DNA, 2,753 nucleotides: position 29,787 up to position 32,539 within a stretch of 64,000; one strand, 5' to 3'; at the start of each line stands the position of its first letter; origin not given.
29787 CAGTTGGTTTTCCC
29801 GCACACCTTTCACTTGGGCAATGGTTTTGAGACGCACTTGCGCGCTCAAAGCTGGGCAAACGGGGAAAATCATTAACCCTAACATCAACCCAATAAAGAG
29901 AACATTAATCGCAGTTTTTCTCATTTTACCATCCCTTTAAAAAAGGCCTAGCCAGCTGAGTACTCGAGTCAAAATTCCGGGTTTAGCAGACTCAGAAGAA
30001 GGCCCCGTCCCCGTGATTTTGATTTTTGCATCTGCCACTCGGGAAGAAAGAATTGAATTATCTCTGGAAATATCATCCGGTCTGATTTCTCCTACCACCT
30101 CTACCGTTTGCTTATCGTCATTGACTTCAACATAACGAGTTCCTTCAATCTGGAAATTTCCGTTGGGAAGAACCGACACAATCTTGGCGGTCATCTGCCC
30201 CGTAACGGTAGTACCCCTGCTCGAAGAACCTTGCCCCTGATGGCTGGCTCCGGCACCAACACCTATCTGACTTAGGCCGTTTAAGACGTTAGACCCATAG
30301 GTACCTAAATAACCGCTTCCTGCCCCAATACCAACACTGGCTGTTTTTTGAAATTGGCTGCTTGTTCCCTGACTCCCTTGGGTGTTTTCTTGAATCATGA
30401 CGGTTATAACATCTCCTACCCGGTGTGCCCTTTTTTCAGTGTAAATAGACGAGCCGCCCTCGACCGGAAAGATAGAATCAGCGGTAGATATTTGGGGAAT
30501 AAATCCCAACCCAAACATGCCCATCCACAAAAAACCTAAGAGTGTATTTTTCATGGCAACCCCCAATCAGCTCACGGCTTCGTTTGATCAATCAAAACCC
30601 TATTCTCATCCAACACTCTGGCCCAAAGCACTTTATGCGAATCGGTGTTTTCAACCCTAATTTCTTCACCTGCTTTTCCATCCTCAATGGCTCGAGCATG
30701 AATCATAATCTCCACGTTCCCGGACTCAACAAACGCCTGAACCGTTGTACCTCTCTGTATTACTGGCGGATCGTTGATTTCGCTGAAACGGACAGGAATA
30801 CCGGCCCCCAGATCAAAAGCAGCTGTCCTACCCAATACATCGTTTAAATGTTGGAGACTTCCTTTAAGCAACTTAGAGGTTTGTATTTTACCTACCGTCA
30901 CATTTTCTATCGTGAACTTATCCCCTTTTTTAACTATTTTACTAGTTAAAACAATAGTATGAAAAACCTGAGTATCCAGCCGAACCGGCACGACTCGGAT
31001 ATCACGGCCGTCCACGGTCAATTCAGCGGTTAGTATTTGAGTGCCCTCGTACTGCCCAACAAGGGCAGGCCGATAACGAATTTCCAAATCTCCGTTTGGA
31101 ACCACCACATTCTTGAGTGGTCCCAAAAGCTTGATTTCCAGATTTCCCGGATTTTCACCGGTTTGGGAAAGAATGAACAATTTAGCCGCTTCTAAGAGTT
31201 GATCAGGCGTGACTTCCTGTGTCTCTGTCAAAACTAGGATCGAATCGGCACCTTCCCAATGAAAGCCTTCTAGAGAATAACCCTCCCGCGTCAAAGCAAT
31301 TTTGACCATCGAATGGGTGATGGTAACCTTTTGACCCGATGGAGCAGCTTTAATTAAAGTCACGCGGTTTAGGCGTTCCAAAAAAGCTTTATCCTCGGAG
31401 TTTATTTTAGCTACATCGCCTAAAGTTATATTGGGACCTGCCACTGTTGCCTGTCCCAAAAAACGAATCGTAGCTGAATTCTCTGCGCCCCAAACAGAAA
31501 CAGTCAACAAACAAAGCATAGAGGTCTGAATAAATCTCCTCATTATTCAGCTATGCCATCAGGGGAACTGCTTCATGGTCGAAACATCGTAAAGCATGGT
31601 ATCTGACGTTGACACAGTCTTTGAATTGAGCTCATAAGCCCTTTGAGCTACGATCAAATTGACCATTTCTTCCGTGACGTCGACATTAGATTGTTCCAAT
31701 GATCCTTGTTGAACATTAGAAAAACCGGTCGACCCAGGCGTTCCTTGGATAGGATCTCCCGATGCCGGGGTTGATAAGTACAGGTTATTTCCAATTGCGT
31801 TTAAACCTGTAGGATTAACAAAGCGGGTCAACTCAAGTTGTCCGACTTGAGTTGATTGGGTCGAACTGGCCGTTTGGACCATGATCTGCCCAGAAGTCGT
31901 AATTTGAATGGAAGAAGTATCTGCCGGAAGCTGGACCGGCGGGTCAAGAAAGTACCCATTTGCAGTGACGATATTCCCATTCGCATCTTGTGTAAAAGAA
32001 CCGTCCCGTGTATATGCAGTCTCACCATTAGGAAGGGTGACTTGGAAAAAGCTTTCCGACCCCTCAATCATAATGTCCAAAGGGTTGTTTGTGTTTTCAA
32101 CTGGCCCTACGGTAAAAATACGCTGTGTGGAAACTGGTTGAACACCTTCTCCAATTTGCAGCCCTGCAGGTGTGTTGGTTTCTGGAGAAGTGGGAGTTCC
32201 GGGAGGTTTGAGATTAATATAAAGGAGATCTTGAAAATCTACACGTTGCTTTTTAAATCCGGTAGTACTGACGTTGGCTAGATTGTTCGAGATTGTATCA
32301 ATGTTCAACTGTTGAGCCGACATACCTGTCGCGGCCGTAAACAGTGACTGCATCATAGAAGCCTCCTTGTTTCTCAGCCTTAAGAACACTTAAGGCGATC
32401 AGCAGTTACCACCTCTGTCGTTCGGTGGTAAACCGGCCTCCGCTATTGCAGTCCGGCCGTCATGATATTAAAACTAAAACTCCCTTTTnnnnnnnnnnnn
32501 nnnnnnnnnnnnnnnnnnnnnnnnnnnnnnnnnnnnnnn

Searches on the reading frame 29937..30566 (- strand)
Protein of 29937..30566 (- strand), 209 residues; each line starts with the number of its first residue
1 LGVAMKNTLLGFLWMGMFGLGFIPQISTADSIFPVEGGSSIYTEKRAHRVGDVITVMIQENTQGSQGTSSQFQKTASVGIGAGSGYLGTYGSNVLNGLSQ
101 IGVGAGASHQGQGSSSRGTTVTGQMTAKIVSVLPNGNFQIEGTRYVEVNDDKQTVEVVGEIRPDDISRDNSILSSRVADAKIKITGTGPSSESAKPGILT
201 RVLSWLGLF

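Call 6: search_protein_families(library=pfam, proteins=[window:29937-30566:-])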
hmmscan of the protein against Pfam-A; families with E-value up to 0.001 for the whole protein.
window:29937-30566:- (209 aa): 1 family
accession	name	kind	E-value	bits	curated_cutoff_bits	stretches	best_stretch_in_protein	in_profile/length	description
PF02107.21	FlgH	-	5.4e-46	156.8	27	1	28-205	3-169/172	Flagellar L-ring protein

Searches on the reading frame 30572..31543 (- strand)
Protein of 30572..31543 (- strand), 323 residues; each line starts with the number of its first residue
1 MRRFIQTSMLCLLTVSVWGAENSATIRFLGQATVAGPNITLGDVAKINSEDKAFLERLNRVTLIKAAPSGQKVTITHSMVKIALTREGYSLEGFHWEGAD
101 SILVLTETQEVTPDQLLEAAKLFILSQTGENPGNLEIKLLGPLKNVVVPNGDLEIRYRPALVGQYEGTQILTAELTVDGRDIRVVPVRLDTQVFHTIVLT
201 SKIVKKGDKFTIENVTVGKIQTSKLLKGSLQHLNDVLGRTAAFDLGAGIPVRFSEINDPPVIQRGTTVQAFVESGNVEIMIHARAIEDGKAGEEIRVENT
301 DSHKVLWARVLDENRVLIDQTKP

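Call 6: search_protein_families(library=pfam, proteins=[window:30572-31543:-])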
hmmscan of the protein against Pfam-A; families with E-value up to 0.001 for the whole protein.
window:30572-31543:- (323 aa): 2 families
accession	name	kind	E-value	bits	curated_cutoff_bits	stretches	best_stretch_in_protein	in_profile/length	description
PF13144.11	ChapFlgA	-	5.8e-21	75.2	23.8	1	197-317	3-121/122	Chaperone for flagella basal body P-ring formation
PF12164.13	SporV_AA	-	1.5e-05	25.7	25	1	31-82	11-61/90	Stage V sporulation protein AA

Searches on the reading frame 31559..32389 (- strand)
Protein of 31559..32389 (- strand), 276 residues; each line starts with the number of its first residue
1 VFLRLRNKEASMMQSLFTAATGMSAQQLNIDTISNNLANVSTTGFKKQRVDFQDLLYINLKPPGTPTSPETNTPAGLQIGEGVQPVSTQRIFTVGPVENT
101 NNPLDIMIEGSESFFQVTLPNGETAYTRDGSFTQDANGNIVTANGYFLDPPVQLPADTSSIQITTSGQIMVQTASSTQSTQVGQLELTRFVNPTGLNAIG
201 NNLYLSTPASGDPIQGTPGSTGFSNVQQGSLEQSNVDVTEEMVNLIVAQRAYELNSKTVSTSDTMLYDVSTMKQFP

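Call 6: search_protein_families(library=pfam, proteins=[window:31559-32389:-])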
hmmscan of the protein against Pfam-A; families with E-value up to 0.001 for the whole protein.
window:31559-32389:- (276 aa): 3 families
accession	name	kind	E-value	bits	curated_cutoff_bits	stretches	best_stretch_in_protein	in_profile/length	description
PF22692.1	LlgE_F_G_D1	-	1.8e-22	79.7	27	1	108-171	2-64/64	Flagellar hook protein FlgE/F/G D1 domain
PF06429.18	Flg_bbr_C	-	1.1e-18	66.9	23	1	227-267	1-41/46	Flagellar basal body rod FlgEFG protein C-terminal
PF00460.25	Flg_bb_rod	-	8.4e-11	42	20.7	1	18-46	3-31/31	Flagella basal body rod protein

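Call 13: find_related_loci(query=window:31559-32356:-, collection=genome_contigs, flank=2500)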
Query window:31559-32356:- (265 aa) in genome_contigs; peptide patterns used: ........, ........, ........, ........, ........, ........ (x = any residue, [..] = any of these).
205 stretches matched a pattern; 71 encode a relative of the query (tblastn E <= 1e-3); 71 distinct loci.
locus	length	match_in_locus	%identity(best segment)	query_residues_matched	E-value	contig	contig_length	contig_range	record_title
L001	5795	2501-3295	89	1-265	2e-159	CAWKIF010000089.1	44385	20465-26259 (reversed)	MAG: candidate division FCPU426 bacterium isolate MFD04780.bin.2.20 genome assembly, contig: contig_33242, whole genome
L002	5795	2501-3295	88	1-265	1e-158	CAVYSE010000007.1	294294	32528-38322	MAG: candidate division FCPU426 bacterium isolate MFD05580.bin.1.91 genome assembly, contig: contig_23219, whole genome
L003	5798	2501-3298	87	1-265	2e-153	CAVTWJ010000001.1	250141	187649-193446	MAG: candidate division FCPU426 bacterium isolate MFD09286.bin.2.88 genome assembly, contig: contig_103145, whole genome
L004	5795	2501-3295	84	1-265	3e-148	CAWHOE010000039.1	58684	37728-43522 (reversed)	MAG: candidate division FCPU426 bacterium isolate MFD01223.bin.2.21 genome assembly, contig: contig_22930, whole genome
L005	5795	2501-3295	83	1-265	3e-148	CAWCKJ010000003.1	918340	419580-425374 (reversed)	MAG: candidate division FCPU426 bacterium isolate MFD01231.bin.1.41 genome assembly, contig: contig_14992, whole genome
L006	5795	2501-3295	77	1-265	1e-139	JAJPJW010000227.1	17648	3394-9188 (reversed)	MAG: Proteobacteria bacterium isolate Centralia_MAG_561 k107_3011760, whole genome shotgun sequence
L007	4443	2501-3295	71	1-265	2e-131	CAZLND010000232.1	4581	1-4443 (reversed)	MAG TPA_asm: uncultured bacterium isolate binchicken_co50_333 genome assembly, contig: NODE_28980_length_4581_cov_5.5689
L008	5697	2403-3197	71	1-265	1e-125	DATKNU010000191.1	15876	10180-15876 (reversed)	MAG TPA_asm: bacterium isolate SMAG_U14745 k141_2600162, whole genome shotgun sequence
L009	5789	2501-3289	71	1-263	6e-125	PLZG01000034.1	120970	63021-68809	MAG: candidate division FCPU426 bacterium isolate palsa_1180 73.20120700_P3D.179_contig_72095, whole genome shotgun sequ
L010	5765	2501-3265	71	1-255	1e-123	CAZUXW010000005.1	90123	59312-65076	MAG TPA_asm: uncultured bacterium isolate binchicken_co54_368 genome assembly, contig: NODE_345_length_90123_cov_20.0123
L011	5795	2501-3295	67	1-265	8e-121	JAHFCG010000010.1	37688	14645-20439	MAG: candidate division FCPU426 bacterium isolate nzgw216 NODE_203_length_37689_cov_4.075996, whole genome shotgun seque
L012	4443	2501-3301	61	1-263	1e-109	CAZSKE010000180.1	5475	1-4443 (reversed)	MAG TPA_asm: uncultured bacterium isolate SRP192927_co7_443 genome assembly, contig: NODE_35345_length_5475_cov_3.294834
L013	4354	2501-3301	61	1-263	6e-108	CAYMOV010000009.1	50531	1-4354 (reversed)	MAG TPA_asm: uncultured bacterium isolate binchicken_co50_339 genome assembly, contig: NODE_630_length_50531_cov_15.2794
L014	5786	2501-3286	51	1-263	1e-87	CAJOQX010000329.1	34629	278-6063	Candidatus Riflebacteria bacterium isolate Rumen_Coassembly_mag_344 genome assembly, contig: k87_18633092, whole genome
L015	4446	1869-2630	52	1-255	4e-84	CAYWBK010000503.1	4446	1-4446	MAG TPA_asm: uncultured Armatimonadia bacterium isolate binchicken_co3_96 genome assembly, contig: NODE_65131_length_444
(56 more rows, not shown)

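Call 80: search_protein_families(library=ncbifam, proteins=[window:31559-32356:-], max_evalue=0.01)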
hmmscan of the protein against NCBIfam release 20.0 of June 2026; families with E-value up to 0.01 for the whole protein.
window:31559-32356:- (265 aa): 30 families (the best 25 are shown)
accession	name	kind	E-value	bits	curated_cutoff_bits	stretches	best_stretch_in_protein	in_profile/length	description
TIGR02488.1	flgG_G_neg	equivalog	2.8e-106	354.8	252.75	1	4-261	1-258/259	flagellar basal-body rod protein FlgG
NF009456.0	PRK12816.1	equivalog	6.2e-101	337.5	416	1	1-262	1-263/264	flagellar basal body rod protein FlgG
TIGR03506.1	FlgEFG_subfam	subfamily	1.1e-74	252.2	70.25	2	4-137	2-121/351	flagellar hook-basal body complex protein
NF009278.1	PRK12636.1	equivalog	2.7e-62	210.7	350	1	1-262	1-262/263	flagellar basal body rod protein FlgG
NF004241.1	PRK05682.1-5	equivalog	1.1e-58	199.5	469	2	1-135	1-133/446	flagellar hook protein FlgE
NF004238.1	PRK05682.1-1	equivalog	7.3e-56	190.2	400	2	148-256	301-408/414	flagellar hook protein FlgE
TIGR02489.1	flgE_epsilon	equivalog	1.4e-51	175.9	412.85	2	1-150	1-150/719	flagellar hook protein FlgE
TIGR02490.1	flgF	equivalog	2.8e-47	161.1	178.5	1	6-242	2-218/218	flagellar basal-body rod protein FlgF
NF004242.0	PRK05682.2-1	equivalog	5.8e-41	140.6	365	2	2-138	4-128/422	flagellar hook protein FlgE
NF004240.1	PRK05682.1-4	equivalog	9.7e-41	140.5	472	2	148-254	330-435/443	flagellar hook protein FlgE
NF005286.1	PRK06803.1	equivalog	1.5e-39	136.3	467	2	147-255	288-395/402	flagellar hook protein FlgE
NF004243.1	PRK05682.2-2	equivalog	3.8e-38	131.6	801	2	3-137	5-124/420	flagellar hook protein FlgE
NF009331.1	PRK12689.1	equivalog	2e-37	128.7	347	1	14-252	11-238/252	flagellar basal-body rod protein FlgF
NF009279.0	PRK12637.1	equivalog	1.4e-31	109.7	663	2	163-257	374-468/473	flagellar hook protein FlgE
NF009280.2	PRK12640.1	subfamily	3.3e-31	108.7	210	1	1-254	1-235/246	flagellar basal body rod protein FlgF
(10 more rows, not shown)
